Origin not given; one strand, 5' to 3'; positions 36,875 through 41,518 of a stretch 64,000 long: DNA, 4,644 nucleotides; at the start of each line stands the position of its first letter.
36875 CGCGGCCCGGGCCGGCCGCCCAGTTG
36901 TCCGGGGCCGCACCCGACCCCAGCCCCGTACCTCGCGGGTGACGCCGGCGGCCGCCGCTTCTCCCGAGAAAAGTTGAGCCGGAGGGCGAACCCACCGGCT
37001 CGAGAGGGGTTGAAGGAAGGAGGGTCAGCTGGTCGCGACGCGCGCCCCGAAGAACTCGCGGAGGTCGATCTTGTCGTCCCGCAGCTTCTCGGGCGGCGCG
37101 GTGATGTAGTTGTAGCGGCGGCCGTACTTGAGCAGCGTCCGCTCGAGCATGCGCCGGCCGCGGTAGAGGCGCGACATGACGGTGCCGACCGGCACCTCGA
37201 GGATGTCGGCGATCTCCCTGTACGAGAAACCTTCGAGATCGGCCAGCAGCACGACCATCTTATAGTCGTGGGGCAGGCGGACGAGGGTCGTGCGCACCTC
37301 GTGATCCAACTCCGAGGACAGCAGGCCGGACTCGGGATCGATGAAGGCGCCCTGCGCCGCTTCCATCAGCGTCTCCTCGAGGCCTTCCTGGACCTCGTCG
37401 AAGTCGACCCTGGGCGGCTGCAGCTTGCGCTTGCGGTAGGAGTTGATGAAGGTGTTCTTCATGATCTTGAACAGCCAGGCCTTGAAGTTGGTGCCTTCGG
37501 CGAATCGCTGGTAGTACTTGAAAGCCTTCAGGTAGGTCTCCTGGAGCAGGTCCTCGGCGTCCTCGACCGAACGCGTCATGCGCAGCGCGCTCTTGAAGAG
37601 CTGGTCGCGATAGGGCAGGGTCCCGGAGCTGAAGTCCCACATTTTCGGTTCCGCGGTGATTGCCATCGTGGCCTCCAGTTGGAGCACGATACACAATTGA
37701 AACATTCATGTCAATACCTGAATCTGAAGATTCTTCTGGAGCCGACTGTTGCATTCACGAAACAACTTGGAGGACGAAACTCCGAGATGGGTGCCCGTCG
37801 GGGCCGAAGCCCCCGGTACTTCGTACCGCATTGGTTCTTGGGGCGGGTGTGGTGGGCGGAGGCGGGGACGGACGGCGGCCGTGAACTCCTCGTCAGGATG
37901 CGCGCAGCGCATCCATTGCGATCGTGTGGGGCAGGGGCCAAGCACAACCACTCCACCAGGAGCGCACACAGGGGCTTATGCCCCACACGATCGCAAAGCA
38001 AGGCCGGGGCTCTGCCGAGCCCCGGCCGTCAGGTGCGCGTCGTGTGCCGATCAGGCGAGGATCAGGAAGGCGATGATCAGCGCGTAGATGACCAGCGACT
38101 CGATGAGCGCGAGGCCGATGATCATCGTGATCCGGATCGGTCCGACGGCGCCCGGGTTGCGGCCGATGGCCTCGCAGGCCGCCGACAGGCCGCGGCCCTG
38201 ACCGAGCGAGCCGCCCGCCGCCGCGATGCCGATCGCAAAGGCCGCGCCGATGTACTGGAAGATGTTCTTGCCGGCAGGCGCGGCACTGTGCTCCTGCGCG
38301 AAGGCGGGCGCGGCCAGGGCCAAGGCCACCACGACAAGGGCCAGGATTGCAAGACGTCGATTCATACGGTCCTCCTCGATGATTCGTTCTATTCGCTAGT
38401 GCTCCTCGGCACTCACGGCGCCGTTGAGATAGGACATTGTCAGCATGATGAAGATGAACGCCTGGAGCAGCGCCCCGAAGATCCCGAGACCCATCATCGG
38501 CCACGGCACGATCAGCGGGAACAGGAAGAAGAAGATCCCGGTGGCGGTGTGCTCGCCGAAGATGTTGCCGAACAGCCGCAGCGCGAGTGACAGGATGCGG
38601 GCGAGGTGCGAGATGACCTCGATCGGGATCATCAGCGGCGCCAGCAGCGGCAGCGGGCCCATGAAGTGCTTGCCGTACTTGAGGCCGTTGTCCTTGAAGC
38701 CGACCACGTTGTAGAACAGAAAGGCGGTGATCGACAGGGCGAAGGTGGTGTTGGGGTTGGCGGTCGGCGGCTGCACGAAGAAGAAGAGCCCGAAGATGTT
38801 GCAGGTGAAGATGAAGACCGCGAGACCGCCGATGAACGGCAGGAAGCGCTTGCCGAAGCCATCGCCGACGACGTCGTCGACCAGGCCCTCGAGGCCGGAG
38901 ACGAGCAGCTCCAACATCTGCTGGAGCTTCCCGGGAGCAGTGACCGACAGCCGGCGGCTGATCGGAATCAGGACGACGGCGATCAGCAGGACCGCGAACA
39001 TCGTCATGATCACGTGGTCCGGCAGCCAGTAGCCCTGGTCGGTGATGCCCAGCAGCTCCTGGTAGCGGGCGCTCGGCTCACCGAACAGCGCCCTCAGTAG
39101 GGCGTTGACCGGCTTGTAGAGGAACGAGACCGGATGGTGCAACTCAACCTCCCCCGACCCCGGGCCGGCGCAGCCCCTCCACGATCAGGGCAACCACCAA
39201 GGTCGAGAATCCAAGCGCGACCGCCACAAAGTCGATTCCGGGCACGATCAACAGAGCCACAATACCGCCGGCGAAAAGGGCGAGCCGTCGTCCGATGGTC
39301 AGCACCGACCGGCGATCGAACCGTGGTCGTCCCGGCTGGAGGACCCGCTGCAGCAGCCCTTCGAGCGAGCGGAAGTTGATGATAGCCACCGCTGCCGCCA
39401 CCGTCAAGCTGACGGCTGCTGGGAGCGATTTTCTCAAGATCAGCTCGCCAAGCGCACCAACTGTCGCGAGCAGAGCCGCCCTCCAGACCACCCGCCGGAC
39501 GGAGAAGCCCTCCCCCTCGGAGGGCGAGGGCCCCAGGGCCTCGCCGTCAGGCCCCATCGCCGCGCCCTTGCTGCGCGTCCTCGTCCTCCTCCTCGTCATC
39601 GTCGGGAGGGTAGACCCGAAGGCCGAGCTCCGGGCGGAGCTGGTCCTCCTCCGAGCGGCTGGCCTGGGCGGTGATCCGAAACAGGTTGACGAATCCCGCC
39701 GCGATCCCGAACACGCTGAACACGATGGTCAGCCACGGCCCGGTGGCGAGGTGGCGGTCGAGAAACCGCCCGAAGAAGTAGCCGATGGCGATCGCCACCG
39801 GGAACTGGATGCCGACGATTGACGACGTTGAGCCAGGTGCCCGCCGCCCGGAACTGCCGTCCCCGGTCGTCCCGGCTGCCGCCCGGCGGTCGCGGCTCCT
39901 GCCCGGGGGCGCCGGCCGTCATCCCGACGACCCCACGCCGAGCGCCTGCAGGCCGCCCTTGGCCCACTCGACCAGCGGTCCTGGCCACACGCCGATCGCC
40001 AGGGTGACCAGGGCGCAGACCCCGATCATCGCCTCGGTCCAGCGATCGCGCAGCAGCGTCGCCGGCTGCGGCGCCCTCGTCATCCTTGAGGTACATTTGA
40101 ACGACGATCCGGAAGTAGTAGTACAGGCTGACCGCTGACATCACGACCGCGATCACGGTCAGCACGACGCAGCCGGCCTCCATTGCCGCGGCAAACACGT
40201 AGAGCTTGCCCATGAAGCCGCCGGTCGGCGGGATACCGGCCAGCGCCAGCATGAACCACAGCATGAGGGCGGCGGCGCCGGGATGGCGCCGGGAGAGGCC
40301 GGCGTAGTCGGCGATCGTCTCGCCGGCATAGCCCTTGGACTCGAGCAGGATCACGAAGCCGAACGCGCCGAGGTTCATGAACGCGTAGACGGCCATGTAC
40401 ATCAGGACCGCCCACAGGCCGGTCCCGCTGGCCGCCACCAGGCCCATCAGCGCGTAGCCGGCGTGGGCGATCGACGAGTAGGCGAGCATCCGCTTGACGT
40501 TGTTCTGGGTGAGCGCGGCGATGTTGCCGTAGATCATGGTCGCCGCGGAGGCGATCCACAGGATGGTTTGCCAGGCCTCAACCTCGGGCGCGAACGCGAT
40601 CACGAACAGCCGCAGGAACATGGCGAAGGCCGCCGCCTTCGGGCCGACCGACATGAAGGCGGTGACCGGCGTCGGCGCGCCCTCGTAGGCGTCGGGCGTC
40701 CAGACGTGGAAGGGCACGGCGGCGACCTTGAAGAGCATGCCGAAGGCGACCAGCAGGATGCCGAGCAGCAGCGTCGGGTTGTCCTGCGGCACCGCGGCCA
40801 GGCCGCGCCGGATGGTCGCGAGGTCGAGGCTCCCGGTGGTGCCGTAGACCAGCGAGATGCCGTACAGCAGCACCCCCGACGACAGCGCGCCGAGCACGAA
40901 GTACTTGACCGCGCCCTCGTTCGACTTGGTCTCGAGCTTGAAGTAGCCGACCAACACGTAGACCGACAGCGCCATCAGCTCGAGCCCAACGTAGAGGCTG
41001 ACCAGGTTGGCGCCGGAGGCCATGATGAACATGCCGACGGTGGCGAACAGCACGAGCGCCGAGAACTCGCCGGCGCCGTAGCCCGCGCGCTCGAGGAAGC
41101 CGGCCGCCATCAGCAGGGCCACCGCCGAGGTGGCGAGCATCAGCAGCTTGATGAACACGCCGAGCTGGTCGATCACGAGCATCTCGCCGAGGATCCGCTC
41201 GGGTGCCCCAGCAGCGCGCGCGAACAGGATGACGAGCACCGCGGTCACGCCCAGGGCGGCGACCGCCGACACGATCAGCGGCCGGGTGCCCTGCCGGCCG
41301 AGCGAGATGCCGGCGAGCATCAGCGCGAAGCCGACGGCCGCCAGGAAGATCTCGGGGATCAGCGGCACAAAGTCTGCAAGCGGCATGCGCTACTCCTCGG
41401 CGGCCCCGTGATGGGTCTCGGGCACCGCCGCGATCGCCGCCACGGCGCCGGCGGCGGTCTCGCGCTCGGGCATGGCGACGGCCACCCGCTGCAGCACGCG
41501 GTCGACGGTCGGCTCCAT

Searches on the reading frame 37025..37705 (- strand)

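Call 37: search_protein_families(library=pfam, proteins=[window:37025-37705:-], max_evalue=0.01)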
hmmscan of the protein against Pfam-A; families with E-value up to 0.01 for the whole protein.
window:37025-37705:- (226 aa): 7 families
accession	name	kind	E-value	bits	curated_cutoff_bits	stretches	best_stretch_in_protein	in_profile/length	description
PF08281.18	Sigma70_r4_2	-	1e-16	60.7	25.7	1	136-187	3-54/54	Sigma-70, region 4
PF04542.20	Sigma70_r2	-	3.3e-16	59.3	24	1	32-94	5-69/71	Sigma-70 region 2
PF04545.22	Sigma70_r4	-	3e-06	27.1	24.1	1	141-186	2-47/50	Sigma-70, region 4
PF07638.17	Sigma70_ECF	-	0.00022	21.6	21.1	1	48-190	45-182/185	ECF sigma factor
PF22029.2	PhyR_sigma2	-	0.0035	17.8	27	0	43-82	15-54/55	Sigma2 domain of PhyR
PF22233.2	PhyR_sigma-like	-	0.0043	17.3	27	0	153-175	13-35/50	Response regulator PhyR, sigma-like domain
PF13384.12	HTH_23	-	0.0049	17.1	24.6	1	150-177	10-35/50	Homeodomain-like domain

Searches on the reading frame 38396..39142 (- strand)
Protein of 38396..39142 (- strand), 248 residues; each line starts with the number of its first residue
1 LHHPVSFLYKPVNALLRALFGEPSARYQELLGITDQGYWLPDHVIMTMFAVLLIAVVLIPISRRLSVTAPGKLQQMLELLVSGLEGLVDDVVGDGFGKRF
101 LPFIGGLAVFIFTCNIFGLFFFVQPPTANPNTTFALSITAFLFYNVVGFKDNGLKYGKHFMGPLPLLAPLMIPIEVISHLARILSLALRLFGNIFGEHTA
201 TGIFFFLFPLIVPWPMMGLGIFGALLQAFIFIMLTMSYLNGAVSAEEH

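Call 37: search_protein_families(library=pfam, proteins=[window:38396-39142:-], max_evalue=0.01)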
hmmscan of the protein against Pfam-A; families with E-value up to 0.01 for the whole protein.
window:38396-39142:- (248 aa): 1 family
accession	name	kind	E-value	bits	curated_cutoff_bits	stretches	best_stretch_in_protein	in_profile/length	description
PF00119.25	ATP-synt_A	-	7.6e-48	163.7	33.9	1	45-240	2-217/217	ATP synthase A chain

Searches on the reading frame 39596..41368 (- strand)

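Call 37: search_protein_families(library=pfam, proteins=[window:39596-41368:-], max_evalue=0.01)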
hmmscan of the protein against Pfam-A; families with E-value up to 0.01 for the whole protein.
window:39596-41368:- (590 aa): 1 family
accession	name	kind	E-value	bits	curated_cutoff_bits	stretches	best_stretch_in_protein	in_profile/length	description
PF00361.26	Proton_antipo_M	-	7.2e-77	258.9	21.5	1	121-412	3-292/294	NADH:quinone oxidoreductase/Mrp antiporter, TM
